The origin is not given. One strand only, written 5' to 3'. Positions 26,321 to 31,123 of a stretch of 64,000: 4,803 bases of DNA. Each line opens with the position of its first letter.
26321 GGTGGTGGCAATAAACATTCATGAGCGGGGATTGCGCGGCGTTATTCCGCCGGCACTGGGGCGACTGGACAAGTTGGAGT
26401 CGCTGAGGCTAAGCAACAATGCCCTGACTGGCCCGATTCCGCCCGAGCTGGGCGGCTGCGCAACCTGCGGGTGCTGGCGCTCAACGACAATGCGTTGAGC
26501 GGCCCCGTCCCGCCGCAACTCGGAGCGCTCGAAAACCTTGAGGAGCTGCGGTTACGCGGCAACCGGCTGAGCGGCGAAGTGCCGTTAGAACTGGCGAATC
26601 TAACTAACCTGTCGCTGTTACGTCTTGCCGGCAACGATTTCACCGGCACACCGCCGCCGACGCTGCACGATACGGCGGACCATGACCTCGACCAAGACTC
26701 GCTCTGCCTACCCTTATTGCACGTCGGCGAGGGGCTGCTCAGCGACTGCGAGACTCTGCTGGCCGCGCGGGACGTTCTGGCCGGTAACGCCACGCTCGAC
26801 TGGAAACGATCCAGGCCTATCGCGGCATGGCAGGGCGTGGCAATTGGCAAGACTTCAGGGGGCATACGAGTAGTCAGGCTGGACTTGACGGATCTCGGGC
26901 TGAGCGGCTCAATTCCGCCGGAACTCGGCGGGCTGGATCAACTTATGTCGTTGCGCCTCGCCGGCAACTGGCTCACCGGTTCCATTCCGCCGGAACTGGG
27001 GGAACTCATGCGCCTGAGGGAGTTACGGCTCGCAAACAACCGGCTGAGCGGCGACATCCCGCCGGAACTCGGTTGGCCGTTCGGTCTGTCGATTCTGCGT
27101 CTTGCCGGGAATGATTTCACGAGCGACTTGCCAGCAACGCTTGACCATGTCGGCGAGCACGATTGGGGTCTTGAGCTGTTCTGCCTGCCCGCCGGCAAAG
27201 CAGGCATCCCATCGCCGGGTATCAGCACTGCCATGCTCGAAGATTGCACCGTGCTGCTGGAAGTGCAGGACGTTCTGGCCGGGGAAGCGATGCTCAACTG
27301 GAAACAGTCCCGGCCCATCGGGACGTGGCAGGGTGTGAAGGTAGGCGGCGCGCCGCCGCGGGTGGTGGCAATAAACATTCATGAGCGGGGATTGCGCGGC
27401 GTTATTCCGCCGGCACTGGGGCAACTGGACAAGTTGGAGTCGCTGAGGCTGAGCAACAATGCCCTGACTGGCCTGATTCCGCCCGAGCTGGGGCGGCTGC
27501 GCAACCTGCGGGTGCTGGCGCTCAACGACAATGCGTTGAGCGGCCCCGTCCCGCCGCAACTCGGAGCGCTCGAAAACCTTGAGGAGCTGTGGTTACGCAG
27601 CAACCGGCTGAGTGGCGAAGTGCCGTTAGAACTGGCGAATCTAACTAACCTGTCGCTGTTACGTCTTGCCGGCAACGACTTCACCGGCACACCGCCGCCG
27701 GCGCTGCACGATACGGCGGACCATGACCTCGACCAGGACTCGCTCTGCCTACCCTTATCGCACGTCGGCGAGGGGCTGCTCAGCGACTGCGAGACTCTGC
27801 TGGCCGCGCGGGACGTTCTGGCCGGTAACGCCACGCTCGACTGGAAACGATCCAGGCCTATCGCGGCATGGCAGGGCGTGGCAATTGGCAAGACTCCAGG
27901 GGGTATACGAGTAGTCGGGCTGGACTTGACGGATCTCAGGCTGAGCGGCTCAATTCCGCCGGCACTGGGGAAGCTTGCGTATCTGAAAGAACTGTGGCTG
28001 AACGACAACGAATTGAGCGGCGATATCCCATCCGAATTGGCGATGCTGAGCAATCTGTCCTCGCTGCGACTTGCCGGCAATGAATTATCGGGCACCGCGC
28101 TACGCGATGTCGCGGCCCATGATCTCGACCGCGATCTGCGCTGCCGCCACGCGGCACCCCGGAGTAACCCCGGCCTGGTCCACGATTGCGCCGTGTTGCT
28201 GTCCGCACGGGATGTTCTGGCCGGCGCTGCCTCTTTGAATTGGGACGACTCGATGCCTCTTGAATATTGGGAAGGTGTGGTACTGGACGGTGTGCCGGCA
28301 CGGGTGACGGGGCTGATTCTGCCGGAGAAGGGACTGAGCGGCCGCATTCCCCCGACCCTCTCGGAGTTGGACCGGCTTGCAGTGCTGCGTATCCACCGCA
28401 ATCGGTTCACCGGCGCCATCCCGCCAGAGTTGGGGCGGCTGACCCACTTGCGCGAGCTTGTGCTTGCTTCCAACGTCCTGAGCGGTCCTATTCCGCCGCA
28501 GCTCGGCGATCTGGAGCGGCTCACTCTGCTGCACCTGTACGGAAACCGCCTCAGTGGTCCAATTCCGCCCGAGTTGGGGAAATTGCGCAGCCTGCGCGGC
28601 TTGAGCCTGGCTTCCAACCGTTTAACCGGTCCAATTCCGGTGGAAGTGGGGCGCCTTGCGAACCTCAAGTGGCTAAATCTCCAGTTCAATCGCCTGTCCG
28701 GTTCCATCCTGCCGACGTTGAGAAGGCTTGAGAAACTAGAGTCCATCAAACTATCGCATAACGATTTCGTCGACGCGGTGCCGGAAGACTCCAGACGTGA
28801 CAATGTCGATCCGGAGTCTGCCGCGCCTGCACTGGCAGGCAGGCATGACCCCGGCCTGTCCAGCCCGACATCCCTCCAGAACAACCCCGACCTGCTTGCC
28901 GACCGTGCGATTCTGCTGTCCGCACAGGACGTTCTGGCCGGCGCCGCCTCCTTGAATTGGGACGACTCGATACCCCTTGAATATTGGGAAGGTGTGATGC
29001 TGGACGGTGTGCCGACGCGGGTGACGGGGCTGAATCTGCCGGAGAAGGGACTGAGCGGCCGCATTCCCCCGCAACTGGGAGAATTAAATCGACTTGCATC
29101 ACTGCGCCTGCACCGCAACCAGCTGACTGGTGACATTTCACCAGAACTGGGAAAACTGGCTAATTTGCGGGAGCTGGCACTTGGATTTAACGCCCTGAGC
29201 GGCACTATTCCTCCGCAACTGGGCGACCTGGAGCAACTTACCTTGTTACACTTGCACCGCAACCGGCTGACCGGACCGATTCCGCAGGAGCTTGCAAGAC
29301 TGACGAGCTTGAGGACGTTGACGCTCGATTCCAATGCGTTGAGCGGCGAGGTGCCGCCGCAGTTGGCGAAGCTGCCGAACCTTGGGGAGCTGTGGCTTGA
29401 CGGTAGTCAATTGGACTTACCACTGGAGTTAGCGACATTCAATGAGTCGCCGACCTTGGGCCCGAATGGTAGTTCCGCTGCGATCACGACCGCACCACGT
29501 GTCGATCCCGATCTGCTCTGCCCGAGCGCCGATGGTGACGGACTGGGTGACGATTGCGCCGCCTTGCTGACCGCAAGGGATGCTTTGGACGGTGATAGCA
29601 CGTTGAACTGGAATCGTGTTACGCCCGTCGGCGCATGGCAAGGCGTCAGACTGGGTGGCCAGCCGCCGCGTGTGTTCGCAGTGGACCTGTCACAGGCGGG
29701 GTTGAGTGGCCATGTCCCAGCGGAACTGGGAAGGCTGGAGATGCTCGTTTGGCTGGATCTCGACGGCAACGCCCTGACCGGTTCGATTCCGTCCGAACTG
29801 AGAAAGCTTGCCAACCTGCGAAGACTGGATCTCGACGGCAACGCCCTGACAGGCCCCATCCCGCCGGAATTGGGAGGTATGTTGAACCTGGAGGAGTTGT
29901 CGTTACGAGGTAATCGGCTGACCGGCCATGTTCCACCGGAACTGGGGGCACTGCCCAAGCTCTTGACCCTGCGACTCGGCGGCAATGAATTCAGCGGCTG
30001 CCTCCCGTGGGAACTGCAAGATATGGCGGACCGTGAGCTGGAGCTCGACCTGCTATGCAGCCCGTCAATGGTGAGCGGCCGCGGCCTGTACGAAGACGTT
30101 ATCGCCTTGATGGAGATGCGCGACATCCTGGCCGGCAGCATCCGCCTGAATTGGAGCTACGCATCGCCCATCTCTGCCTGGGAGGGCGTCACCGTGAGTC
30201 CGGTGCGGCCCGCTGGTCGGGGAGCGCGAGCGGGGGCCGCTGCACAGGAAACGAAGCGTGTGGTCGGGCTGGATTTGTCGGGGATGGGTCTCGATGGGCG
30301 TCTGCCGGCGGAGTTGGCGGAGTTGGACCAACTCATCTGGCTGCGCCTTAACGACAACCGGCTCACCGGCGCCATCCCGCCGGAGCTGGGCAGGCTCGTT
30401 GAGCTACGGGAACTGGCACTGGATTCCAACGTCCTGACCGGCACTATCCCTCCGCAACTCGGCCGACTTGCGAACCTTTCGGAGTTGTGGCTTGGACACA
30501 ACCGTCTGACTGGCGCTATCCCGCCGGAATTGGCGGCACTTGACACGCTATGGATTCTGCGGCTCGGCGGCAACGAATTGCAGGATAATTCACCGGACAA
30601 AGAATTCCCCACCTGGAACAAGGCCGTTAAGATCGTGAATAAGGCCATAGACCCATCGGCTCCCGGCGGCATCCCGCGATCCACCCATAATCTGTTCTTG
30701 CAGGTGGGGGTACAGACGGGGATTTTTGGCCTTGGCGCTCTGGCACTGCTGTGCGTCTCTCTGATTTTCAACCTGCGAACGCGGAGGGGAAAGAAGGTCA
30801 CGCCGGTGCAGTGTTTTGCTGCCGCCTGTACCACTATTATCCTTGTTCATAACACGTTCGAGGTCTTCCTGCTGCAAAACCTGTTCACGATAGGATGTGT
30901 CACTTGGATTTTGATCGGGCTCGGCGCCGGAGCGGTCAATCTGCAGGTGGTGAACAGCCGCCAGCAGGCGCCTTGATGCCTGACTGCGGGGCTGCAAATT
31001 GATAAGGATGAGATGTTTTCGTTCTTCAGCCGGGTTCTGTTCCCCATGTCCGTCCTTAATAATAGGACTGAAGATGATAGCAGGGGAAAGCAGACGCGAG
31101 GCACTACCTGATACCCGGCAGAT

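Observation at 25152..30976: Wzy_C (O-antigen-ligase/O-oligosaccharyltransferase-type) membrane protein with a ~1,450-aa plant-receptor-like LRR solenoid inserted into its periplasmic loop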

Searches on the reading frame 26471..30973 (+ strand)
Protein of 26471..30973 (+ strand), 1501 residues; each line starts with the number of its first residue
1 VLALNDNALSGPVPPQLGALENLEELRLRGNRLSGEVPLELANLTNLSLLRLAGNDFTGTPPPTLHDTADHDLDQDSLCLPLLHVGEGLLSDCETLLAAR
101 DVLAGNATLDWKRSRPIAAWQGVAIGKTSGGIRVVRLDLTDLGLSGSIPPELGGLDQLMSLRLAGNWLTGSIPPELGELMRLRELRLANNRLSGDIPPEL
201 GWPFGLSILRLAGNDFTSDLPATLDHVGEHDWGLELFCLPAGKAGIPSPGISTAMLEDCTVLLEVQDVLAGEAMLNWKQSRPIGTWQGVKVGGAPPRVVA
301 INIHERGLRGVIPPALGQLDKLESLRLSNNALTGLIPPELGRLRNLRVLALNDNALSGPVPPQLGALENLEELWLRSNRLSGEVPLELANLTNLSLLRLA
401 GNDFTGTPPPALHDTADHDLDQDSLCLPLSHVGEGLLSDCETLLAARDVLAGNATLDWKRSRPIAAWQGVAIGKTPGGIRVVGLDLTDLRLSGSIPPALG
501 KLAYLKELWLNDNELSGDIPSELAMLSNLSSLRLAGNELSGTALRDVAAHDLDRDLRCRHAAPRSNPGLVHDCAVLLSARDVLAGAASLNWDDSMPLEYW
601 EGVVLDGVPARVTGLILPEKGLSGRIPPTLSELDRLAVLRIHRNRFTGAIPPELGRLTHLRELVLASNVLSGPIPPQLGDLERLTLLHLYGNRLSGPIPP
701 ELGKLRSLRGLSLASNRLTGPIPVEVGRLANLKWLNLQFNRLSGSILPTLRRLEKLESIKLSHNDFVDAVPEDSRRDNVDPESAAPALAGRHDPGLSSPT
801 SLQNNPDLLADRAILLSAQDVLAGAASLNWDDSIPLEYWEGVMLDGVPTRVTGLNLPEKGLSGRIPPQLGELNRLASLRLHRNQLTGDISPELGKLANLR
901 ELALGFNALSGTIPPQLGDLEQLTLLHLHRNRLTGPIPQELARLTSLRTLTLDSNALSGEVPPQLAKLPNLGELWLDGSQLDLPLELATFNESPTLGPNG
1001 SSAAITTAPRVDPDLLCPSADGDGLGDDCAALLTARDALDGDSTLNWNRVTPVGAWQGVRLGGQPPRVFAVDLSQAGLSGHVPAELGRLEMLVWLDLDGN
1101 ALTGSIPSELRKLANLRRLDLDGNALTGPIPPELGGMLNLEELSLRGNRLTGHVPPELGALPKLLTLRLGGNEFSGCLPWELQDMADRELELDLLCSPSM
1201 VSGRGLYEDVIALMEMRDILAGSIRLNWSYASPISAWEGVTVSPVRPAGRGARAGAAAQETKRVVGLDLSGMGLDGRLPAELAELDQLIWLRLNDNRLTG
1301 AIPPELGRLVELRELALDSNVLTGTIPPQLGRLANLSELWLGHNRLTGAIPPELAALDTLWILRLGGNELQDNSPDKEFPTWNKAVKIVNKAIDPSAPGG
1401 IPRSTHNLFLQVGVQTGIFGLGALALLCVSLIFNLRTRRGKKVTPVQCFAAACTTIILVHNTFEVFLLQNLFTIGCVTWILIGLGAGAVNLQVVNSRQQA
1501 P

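Call 7: search_protein_families(library=pfam, proteins=[window:26471-30973:+], max_evalue=0.01)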
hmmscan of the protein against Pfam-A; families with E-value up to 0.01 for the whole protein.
window:26471-30973:+ (1501 aa): 8 families
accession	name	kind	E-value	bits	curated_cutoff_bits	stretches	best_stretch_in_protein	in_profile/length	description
PF00560.39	LRR_1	-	1.1e-81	251.4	20.6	0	321-343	1-23/23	Leucine Rich Repeat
PF12799.13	LRR_4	-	1.3e-65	216.3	27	9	369-404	2-39/44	Leucine Rich repeats (2 copies)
PF13855.12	LRR_8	-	3.2e-55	184.2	27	9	898-957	2-61/61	Leucine rich repeat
PF23598.1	LRR_14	-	2.7e-43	148.5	40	5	630-765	18-178/353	Leucine-rich repeat region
PF23211.1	LRR_LRWD1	-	4.4e-15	56.3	28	0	313-379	35-97/190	Leucine-rich repeat and WD repeat-containing protein 1, LRR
PF24758.1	LRR_At5g56370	-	1.3e-08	35.2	27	0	918-977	11-69/227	FBD-associated F-box protein At5g56370, LRR repeats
PF25019.1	LRR_R13L1-DRL21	-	9.7e-06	25.9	27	0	315-352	87-125/127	R13L1/DRL21 LRRs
PF04932.20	Wzy_C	-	0.0063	16.7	31.7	0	1398-1423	122-147/149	O-Antigen ligase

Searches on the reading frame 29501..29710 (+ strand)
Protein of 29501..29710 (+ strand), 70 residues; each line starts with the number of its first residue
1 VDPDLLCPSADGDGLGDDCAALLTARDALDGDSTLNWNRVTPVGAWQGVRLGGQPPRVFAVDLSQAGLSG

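Call 38: search_protein_families(library=pfam, proteins=[window:29501-29710:+], max_evalue=10)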
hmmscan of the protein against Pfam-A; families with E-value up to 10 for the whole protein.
seq(70 aa): 1 family
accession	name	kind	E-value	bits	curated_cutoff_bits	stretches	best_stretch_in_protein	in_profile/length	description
PF08263.17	LRRNT_2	-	0.046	14.4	20.7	1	16-49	2-38/41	Leucine rich repeat N-terminal domain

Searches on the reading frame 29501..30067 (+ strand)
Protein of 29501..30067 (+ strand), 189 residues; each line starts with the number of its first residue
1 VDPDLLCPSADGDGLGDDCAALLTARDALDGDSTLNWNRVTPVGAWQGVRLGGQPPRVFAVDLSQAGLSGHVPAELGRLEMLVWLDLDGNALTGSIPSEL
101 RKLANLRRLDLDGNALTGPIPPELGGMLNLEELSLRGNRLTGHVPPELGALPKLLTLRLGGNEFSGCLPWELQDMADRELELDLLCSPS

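Call 56: find_homologous_proteins(query=window:29501-30067:+, max_evalue=1e-10)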
Query seq(189 aa) (189 aa): 328 proteins with E <= 1e-10 among 2264 candidates; the best 120 are listed.
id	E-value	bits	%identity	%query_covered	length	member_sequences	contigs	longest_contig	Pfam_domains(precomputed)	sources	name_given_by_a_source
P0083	1.3e-52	196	43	89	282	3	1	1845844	PF23598.2,PF13516.13,PF00560.40,PF12799.14,PF13855.13,PF23211.1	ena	-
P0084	3.9e-51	192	50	89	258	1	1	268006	PF23598.2,PF00560.40,PF12799.14,PF13855.13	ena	-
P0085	1.4e-50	190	52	86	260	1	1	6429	PF23598.2,PF13516.13,PF00560.40,PF12799.14,PF13855.13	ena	-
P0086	9.3e-48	181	50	59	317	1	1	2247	PF23598.2,PF00560.40,PF12799.14,PF13855.13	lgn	-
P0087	7.2e-47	178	54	64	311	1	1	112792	PF23598.2,PF13516.13,PF25019.1,PF00560.40,PF12799.14,PF13855.13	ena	-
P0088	2.7e-46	176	42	88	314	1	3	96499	PF23598.2,PF00560.40,PF12799.14,PF13855.13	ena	-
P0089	5.6e-46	175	46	84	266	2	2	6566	PF23598.2,PF00560.40,PF12799.14,PF13855.13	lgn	-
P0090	1.6e-45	173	43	90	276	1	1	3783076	PF23598.2,PF13516.13,PF00560.40,PF12799.14,PF13855.13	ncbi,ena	-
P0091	2.5e-45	173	46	88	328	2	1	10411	PF23598.2,PF00560.40,PF12799.14,PF13855.13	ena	-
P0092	3.4e-45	172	45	96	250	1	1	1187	PF23598.2,PF00560.40,PF12799.14,PF13855.13,PF23211.1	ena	-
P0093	4.2e-45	172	41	69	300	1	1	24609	PF23598.2,PF25019.1,PF00560.40,PF12799.14,PF13855.13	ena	-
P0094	7.4e-45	171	40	92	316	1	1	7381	PF23598.2,PF00560.40,PF12799.14,PF13855.13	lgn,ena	-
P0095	4.4e-44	169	44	94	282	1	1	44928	PF23598.2,PF00560.40,PF12799.14,PF13855.13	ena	-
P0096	3.0e-43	166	41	94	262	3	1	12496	PF23598.2,PF25019.1,PF00560.40,PF12799.14,PF13855.13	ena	-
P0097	4.4e-43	165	47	90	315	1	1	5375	PF23598.2,PF00560.40,PF12799.14,PF13855.13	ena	-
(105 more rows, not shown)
